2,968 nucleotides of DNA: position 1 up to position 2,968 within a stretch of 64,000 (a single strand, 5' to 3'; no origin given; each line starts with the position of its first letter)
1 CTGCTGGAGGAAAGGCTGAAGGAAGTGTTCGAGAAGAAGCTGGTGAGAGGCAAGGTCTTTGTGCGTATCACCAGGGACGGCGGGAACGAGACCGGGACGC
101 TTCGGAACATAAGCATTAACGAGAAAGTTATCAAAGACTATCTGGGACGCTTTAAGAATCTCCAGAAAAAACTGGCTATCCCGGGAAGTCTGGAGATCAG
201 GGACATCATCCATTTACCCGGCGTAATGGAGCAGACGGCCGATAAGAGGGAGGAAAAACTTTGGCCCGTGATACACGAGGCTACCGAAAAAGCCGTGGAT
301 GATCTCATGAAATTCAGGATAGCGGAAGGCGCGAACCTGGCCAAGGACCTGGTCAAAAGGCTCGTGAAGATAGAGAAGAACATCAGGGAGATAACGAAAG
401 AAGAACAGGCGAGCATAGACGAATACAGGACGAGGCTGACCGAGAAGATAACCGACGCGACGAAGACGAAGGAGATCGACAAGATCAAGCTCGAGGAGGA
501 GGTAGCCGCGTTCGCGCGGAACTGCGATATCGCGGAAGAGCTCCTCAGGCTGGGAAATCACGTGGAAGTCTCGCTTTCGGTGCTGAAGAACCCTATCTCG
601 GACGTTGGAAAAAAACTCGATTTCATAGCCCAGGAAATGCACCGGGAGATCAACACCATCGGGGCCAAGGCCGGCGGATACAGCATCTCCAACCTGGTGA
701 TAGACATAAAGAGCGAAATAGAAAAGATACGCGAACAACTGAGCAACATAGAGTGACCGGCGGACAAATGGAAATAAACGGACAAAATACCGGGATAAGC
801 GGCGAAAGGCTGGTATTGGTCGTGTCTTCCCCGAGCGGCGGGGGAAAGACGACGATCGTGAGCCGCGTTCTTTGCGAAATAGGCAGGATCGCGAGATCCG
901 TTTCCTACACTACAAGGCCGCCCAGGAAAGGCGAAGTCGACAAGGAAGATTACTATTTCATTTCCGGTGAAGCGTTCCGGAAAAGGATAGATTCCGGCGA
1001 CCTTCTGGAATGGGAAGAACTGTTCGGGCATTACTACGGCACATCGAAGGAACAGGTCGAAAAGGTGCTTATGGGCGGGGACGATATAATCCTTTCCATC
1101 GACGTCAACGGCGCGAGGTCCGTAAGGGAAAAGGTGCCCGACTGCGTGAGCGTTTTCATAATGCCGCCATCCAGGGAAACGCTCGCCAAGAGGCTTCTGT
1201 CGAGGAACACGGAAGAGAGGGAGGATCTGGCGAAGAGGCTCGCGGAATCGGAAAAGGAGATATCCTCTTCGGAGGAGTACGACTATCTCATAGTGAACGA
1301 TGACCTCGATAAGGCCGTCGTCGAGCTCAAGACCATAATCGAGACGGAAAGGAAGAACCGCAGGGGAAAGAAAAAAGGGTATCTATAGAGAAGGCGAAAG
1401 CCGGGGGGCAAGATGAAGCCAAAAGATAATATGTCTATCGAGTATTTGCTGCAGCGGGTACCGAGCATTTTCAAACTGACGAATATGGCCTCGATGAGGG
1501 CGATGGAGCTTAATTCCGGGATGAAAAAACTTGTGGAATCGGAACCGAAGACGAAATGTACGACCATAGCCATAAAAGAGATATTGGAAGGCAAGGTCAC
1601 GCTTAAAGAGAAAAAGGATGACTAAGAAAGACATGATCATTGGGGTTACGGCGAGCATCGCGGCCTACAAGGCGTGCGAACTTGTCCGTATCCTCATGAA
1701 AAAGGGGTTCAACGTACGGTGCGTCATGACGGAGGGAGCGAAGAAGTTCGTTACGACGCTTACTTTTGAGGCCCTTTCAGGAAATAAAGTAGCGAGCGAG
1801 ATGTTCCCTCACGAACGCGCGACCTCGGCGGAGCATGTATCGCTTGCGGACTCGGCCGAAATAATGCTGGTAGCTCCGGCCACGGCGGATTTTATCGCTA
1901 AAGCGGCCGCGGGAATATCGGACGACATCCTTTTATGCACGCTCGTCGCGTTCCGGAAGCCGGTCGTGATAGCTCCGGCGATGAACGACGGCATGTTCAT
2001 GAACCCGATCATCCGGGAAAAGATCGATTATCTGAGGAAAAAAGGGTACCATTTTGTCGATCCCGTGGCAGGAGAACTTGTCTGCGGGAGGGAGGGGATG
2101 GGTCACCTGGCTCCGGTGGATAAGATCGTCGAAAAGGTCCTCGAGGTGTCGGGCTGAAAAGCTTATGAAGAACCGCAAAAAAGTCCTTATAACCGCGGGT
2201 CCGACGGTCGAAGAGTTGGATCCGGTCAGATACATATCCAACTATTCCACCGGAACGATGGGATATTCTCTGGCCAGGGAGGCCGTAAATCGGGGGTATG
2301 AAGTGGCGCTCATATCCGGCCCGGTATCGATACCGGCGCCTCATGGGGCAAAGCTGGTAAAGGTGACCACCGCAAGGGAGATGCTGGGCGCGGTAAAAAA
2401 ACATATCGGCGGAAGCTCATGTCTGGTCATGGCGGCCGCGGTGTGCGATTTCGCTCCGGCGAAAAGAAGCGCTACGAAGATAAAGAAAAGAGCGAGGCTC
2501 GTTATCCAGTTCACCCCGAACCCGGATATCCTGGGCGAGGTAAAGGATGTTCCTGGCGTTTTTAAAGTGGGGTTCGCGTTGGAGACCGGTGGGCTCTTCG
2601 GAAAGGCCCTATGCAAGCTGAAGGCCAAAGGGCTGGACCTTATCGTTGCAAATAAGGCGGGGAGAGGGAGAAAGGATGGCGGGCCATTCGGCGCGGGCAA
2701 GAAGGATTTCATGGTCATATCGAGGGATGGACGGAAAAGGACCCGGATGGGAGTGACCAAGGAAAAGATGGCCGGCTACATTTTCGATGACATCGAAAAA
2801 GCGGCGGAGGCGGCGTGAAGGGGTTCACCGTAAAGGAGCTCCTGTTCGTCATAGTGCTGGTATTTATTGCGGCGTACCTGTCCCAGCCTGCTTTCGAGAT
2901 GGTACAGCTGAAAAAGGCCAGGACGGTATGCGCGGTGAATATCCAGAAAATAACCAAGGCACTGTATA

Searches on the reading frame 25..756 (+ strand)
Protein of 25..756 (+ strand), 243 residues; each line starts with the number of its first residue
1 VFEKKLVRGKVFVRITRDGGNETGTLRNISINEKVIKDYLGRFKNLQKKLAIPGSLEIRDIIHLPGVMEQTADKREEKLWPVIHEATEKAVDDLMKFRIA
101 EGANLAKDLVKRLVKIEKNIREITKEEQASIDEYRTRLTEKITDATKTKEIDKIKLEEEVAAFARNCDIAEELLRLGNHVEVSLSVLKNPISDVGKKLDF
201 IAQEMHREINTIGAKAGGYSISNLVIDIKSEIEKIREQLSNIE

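Call 37: search_protein_families(library=pfam, proteins=[window:25-756:+], max_evalue=0.00001)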
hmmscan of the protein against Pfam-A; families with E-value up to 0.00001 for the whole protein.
window:25-756:+ (243 aa): 2 families
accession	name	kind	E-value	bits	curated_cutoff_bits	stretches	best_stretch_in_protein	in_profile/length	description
PF08340.16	YicC-like_C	-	1.8e-36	125.4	27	1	123-243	1-120/120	Endoribonuclease YicC-like, C-terminal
PF03755.18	YicC-like_N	-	1.7e-18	67.9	25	1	2-106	52-155/156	Endoribonuclease YicC-like, N-terminal region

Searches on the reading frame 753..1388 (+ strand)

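Call 37: search_protein_families(library=pfam, proteins=[window:753-1388:+], max_evalue=0.00001)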
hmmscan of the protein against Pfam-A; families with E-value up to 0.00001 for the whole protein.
window:753-1388:+ (211 aa): 1 family
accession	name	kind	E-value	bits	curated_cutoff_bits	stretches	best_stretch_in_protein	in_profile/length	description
PF00625.27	Guanylate_kin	-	7.2e-49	166.4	25.2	1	21-198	4-181/182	Guanylate kinase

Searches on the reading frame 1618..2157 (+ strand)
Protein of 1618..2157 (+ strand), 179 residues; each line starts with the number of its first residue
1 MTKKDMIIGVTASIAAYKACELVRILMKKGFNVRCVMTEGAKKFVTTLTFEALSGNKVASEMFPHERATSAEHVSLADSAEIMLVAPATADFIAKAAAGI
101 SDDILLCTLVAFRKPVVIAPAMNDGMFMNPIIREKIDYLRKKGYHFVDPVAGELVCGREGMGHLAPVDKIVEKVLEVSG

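Call 37: search_protein_families(library=pfam, proteins=[window:1618-2157:+], max_evalue=0.00001)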
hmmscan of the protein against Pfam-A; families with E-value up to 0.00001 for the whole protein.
window:1618-2157:+ (179 aa): 1 family
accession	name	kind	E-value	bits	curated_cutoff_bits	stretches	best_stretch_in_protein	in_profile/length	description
PF02441.25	Flavoprotein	-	2.9e-31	108.7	22.7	1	5-176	2-160/162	Flavoprotein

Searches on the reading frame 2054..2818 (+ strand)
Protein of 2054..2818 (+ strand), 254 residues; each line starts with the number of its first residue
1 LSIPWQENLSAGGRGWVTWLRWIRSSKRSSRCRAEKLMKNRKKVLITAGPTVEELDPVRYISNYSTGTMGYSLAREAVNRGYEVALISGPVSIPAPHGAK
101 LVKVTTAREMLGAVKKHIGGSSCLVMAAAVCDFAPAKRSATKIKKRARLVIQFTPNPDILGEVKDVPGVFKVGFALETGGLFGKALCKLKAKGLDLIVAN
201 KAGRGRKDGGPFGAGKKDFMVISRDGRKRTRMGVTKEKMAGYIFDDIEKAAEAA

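Call 37: search_protein_families(library=pfam, proteins=[window:2054-2818:+], max_evalue=0.00001)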
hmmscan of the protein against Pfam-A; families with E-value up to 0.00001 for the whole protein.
window:2054-2818:+ (254 aa): 1 family
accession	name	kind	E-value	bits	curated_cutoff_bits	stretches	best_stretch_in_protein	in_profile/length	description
PF04127.22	DFP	-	2.7e-58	197.3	22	1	41-206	3-173/186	DNA/pantothenate metabolism flavoprotein C-terminal domain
